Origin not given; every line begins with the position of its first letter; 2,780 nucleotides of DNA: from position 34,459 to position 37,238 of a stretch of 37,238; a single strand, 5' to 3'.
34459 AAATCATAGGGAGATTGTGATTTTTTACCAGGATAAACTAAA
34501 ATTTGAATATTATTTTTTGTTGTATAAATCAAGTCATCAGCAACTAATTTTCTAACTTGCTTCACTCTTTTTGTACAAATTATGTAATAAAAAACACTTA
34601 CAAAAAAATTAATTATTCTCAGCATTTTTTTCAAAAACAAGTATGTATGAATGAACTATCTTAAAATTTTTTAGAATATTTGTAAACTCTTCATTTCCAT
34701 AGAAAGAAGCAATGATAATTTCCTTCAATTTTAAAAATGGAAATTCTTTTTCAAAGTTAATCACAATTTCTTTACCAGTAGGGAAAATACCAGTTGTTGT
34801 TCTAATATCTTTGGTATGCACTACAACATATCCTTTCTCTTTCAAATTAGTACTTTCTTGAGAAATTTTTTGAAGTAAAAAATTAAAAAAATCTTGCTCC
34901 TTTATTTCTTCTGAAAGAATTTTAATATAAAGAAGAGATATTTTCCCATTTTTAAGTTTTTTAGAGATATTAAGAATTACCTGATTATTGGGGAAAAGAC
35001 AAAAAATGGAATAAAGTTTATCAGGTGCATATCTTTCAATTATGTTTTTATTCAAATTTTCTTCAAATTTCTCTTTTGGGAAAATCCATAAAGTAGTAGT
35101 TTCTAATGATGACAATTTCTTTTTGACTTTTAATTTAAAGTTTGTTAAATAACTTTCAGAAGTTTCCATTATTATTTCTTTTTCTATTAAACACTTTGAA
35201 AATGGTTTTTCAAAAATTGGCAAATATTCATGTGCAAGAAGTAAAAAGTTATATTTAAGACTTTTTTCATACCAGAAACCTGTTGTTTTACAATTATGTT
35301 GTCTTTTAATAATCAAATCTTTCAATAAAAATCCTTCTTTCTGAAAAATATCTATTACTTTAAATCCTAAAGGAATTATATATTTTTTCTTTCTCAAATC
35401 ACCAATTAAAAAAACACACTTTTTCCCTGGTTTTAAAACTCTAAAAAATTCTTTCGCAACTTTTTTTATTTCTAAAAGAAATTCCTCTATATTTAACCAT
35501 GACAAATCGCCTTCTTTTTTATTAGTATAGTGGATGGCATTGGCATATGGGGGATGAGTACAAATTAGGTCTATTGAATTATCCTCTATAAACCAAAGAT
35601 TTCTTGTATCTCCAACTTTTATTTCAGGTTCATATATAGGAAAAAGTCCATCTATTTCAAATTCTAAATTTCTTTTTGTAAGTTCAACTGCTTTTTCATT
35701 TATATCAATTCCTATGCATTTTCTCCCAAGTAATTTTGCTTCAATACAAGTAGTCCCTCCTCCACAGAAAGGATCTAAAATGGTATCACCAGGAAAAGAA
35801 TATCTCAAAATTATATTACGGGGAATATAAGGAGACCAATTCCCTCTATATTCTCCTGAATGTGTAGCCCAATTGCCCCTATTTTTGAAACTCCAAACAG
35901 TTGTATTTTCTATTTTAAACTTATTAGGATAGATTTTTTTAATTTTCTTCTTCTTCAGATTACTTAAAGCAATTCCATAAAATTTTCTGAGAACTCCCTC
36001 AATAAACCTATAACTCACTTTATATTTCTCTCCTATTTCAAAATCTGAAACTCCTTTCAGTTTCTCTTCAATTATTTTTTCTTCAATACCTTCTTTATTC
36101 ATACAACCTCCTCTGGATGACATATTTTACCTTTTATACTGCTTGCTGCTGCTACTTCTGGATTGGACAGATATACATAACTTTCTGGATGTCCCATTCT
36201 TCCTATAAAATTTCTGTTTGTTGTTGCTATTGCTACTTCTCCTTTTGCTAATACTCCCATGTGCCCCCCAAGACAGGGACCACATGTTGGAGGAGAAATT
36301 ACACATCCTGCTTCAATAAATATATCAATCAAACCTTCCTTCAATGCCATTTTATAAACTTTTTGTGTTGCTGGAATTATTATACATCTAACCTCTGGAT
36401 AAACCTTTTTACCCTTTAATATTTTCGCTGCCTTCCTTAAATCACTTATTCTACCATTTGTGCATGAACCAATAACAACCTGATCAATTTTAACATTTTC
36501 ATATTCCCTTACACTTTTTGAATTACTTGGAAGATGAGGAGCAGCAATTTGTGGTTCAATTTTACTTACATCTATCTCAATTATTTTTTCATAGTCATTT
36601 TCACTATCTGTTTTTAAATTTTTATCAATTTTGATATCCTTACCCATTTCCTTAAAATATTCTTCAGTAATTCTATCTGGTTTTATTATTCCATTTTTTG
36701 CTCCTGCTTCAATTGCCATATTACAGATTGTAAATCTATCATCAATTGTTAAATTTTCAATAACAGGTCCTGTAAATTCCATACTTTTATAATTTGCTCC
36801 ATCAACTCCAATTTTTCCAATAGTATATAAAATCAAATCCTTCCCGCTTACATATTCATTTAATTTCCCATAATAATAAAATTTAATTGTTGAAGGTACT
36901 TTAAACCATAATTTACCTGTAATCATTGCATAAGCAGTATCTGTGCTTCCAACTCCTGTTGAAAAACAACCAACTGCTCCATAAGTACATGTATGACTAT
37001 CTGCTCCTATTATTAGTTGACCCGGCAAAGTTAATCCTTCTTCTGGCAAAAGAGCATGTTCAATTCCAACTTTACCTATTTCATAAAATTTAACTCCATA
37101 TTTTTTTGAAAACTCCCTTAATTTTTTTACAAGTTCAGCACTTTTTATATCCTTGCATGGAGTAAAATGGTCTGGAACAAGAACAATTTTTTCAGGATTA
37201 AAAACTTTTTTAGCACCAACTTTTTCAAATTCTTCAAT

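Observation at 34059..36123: Two-gene methyltransferase cassette wedged between translationally coupled genes of a leu-like metabolic operon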

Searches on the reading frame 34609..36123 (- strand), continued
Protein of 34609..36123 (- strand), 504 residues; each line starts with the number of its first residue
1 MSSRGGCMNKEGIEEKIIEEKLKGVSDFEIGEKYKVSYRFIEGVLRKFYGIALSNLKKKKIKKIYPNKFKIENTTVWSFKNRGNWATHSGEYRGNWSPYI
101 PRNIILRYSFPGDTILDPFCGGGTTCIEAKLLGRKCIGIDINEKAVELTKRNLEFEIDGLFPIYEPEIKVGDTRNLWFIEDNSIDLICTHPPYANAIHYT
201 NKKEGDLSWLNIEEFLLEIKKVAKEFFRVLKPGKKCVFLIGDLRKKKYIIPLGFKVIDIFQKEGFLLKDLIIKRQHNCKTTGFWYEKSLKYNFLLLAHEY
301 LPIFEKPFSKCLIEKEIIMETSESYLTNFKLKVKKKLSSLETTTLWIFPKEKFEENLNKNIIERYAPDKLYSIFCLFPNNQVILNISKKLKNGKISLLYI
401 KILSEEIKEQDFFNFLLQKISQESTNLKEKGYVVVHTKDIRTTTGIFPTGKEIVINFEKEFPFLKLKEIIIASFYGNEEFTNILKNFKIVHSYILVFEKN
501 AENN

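Call 26: find_encoding_contigs(protein=P0203, flank=5000, max_places=1)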
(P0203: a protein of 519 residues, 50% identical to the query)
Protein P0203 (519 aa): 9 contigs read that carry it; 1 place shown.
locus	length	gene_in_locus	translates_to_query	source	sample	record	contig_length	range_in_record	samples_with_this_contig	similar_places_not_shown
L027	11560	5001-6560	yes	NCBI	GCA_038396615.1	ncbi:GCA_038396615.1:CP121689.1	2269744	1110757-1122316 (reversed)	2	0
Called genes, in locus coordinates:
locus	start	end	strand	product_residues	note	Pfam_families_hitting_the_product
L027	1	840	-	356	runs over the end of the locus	-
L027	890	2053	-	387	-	PF13439:Glyco_transf_4 (weak), PF00534:Glycos_transf_1, PF13692:Glyco_trans_1_4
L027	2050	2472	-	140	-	PF01050:MannoseP_isomer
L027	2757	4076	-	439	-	-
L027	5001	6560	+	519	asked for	PF01555:N6_N4_Mtase, PF02475:TRM5-TYW2_MTfase (faint), PF01170:UPF0020 (faint), PF13847:Methyltransf_31 (weak), PF08241:Methyltransf_11 (weak), PF13649:Methyltransf_25 (faint), PF01555:N6_N4_Mtase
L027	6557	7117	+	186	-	-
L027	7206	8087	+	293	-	PF04556:DpnII, PF26568:RE_BanI_C (faint)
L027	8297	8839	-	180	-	PF00731:AIRC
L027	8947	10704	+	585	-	PF00342:PGI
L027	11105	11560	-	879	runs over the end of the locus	PF26550:Tricorn_2nd (weak), PF26549:Tricorn_N (weak), PF07676:PD40 (weak)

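Call 48: search_dna_similar(query=L026:6524-7069:+, collection=plasmids, mode=protein, max_evalue=0.001)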
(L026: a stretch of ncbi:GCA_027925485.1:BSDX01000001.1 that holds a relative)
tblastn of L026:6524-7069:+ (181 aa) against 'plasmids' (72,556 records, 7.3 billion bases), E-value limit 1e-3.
No match.

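Call 72: search_protein_families(library=phrogs, proteins=[L026:6524-7069:+], max_evalue=0.01)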
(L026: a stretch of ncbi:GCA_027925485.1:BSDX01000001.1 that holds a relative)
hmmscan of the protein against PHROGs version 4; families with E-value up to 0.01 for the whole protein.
L026:6524-7069:+ (181 aa): 0 families

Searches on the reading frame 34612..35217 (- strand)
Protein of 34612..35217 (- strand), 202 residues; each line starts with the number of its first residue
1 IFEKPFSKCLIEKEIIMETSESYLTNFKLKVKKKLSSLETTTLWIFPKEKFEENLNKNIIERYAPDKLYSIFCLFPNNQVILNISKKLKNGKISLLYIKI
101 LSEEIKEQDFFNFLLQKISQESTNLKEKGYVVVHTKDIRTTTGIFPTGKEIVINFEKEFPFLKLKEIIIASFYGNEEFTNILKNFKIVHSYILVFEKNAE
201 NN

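Call 47: predict_structure(alignment_id=A2)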
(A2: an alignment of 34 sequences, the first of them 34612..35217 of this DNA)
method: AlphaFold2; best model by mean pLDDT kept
length: 202 residues; sequences in the alignment: 34
mean_pLDDT: 77.3   pTM: 0.73
mean pLDDT of the five models: 77.3, 77.1, 77.1, 76.6, 75.6
residues with pLDDT >= 90: 84; 70-90: 57; 50-70: 27; < 50: 34
segments of 3 or more residues with pLDDT < 50: 1-30
pLDDT, mean of each block of 10 residues (from residue 1): 38 41 44 60 78 91 95 79 77 93 82 92 95 91 89 95 92 59 66 94 48
secondary structure, 60 per line:
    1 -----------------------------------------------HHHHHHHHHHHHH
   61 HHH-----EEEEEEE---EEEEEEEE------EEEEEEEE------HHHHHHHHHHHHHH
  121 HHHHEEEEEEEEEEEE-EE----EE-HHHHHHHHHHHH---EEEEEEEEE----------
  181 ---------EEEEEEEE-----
elements in order: H48-63 E69-75 E79-86 E93-100 H107-124 E125-136 H147-158 E162-170 E190-197

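Call 52: fold_search(model_id=the predicted structure, library=pdb)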
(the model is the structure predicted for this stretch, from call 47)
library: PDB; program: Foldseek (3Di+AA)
matches with E <= 10: 1224; with E <= 0.001: 6
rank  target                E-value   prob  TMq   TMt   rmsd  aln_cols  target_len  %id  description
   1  2zie_B                2.8e-04  1.00  0.37  0.33   5.9       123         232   18  Crystal Structure of TTHA0409, Putatative DNA Modification Methylase from Thermus thermophilus HB8- Selenomethionine d (released 2008-07-29)
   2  2p8j_A                4.6e-04  0.99  0.33  0.32  10.7       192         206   14  Crystal structure of S-adenosylmethionine-dependent methyltransferase (NP_349143.1) from Clostridium acetobutylicum at (released 2007-04-24)
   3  2p8j_B                6.8e-04  0.99  0.33  0.33  10.8       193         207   14  Crystal structure of S-adenosylmethionine-dependent methyltransferase (NP_349143.1) from Clostridium acetobutylicum at (released 2007-04-24)
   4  2zie_A                9.3e-04  1.00  0.36  0.32   5.7       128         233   15  Crystal Structure of TTHA0409, Putatative DNA Modification Methylase from Thermus thermophilus HB8- Selenomethionine d (released 2008-07-29)
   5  2f8l                  9.3e-04  1.00  0.30  0.21   7.0       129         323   12  Crystal structure of a putative class i s-adenosylmethionine-dependent methyltransferase (lmo1582) from listeria monocyt (released 2006-01-17)
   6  7bkg_B                9.9e-04  1.00  0.34  0.27   5.5       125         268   12  Co-crystal structure of Human Nicotinamide N-methyltransferase (NNMT) with the tricyclic inhibitor (2) (released 2021-03-17)
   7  2zif_A                1.1e-03  1.00  0.38  0.33   5.5       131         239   18  Crystal Structure of TTHA0409, Putative DNA Modification Methylase from Thermus thermophilus HB8- Complexed with S-Ade (released 2008-07-29)
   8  7bkg_A                1.1e-03  1.00  0.33  0.26   6.2       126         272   13  Co-crystal structure of Human Nicotinamide N-methyltransferase (NNMT) with the tricyclic inhibitor (2) (released 2021-03-17)
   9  6yxx_E4               1.1e-03  0.98  0.34  0.18  11.1       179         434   10  State A of the Trypanosoma brucei mitoribosomal large subunit assembly intermediate (released 2020-10-14)
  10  5yjf_D                1.2e-03  1.00  0.32  0.27   5.6       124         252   12  Co-crystal structure of Human Nicotinamide N-methyltransferase (NNMT) with small molecule analog of Nicotinamide (released 2018-03-21)
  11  7nbj_D                1.2e-03  1.00  0.32  0.27   5.9       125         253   12  Co-crystal structure of Human Nicotinamide N-methyltransferase (NNMT) with the bisubstrate-like inhibitor (1) (released 2021-03-17)
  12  5e71                  1.3e-03  1.00  0.32  0.21   4.0       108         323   11  Crystal structure of the archaeal tRNA m2G/m22G10 methyltransferase (aTrm11) from Thermococcus kodakarensis (released 2016-07-06)
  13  7bkg_D                1.3e-03  1.00  0.32  0.27   6.0       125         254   12  Co-crystal structure of Human Nicotinamide N-methyltransferase (NNMT) with the tricyclic inhibitor (2) (released 2021-03-17)
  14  7d8d_A                1.4e-03  1.00  0.36  0.32   4.4       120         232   15  The crystal structure of ScNTM1 in complex with SAH and Rps25a hexapeptide (released 2021-05-26)
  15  7nbm_A                1.4e-03  1.00  0.33  0.26   6.4       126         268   13  Co-crystal structure of Human Nicotinamide N-methyltransferase (NNMT) with the bisubstrate-like inhibitor (33) (released 2021-03-17)
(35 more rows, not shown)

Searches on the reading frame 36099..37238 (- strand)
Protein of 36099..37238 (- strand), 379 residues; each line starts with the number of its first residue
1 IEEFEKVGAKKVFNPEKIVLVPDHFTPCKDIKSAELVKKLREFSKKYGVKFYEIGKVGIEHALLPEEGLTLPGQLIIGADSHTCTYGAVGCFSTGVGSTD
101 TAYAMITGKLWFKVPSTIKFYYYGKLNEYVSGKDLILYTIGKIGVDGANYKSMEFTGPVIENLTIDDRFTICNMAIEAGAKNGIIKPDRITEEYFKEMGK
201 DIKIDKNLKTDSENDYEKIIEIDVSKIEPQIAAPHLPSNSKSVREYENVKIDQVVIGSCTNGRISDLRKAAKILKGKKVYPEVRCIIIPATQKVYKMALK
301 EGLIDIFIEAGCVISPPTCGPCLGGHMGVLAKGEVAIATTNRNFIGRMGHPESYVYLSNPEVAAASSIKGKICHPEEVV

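Call 3: search_protein_families(library=pfam, proteins=[window:36099-37238:-], max_evalue=0.01)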
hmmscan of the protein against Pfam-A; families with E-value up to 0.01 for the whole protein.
window:36099-37238:- (379 aa): 2 families
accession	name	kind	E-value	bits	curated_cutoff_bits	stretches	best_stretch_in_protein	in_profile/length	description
PF00330.25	Aconitase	-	7e-102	342.2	28.7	1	33-370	83-463/463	Aconitase family (aconitate hydratase)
PF04412.18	AcnX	-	5.8e-05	22.4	31.5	1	235-319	275-357/400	Aconitase X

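Call 7: search_protein_families(library=ncbifam, proteins=[window:36099-37238:-], max_evalue=0.01)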
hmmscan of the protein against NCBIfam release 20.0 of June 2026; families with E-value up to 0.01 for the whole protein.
window:36099-37238:- (379 aa): 20 families
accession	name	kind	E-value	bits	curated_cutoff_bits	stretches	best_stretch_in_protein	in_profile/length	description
TIGR02083.1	LEU2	equivalog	8.8e-187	621.1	610.65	1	1-378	41-419/419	3-isopropylmalate dehydratase large subunit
NF001614.1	PRK00402.1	subfamily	9.3e-177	587.8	385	1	1-376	41-415/415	aconitase/3-isopropylmalate dehydratase large subunit family protein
TIGR01343.1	hacA_fam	subfamily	4.9e-165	549.1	385.7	1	2-376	40-412/412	homoaconitate hydratase family protein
TIGR02086.1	IPMI_arch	subfamily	1.7e-150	501.3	410.15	1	1-376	40-410/411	3-isopropylmalate dehydratase/homoaconitate hydratase family large subunit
NF040615.1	HacA_Meth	equivalog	2.1e-140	468.2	550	1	4-374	43-417/419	homoaconitase large subunit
NF005558.0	PRK07229.1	equivalog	7.5e-98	328.7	612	1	3-377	45-414/647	aconitate hydratase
NF009116.0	PRK12466.1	subfamily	1.1e-94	317.7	531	2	9-244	50-304/472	3-isopropylmalate dehydratase large subunit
NF004016.0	PRK05478.1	subfamily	4.9e-91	305.6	510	2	9-243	49-301/468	3-isopropylmalate dehydratase large subunit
TIGR01342.1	acon_putative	hypoth_equivalog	9.4e-83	278.5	719.15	1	4-377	43-411/655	putative aconitate hydratase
TIGR00170.1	leuC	equivalog_domain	5.5e-82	275.8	560.25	2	29-243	75-300/466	3-isopropylmalate dehydratase large subunit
TIGR00139.1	h_aconitase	equivalog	8e-74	249.3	529.9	2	4-198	48-243/709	homoaconitase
TIGR01340.1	aconitase_mito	equivalog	5.5e-49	167.2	825.35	1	35-372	112-472/745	aconitate hydratase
NF006690.0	PRK09238.1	equivalog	1.8e-45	155.2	782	2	194-377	635-816/852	bifunctional aconitate hydratase 2/2-methylisocitrate dehydratase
NF008503.0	PRK11413.1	equivalog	4.4e-40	137.4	641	2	45-246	116-314/753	hydratase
TIGR00117.1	acnB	equivalog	7.2e-32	110.1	1287.2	1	193-377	633-814/844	bifunctional aconitate hydratase 2/2-methylisocitrate dehydratase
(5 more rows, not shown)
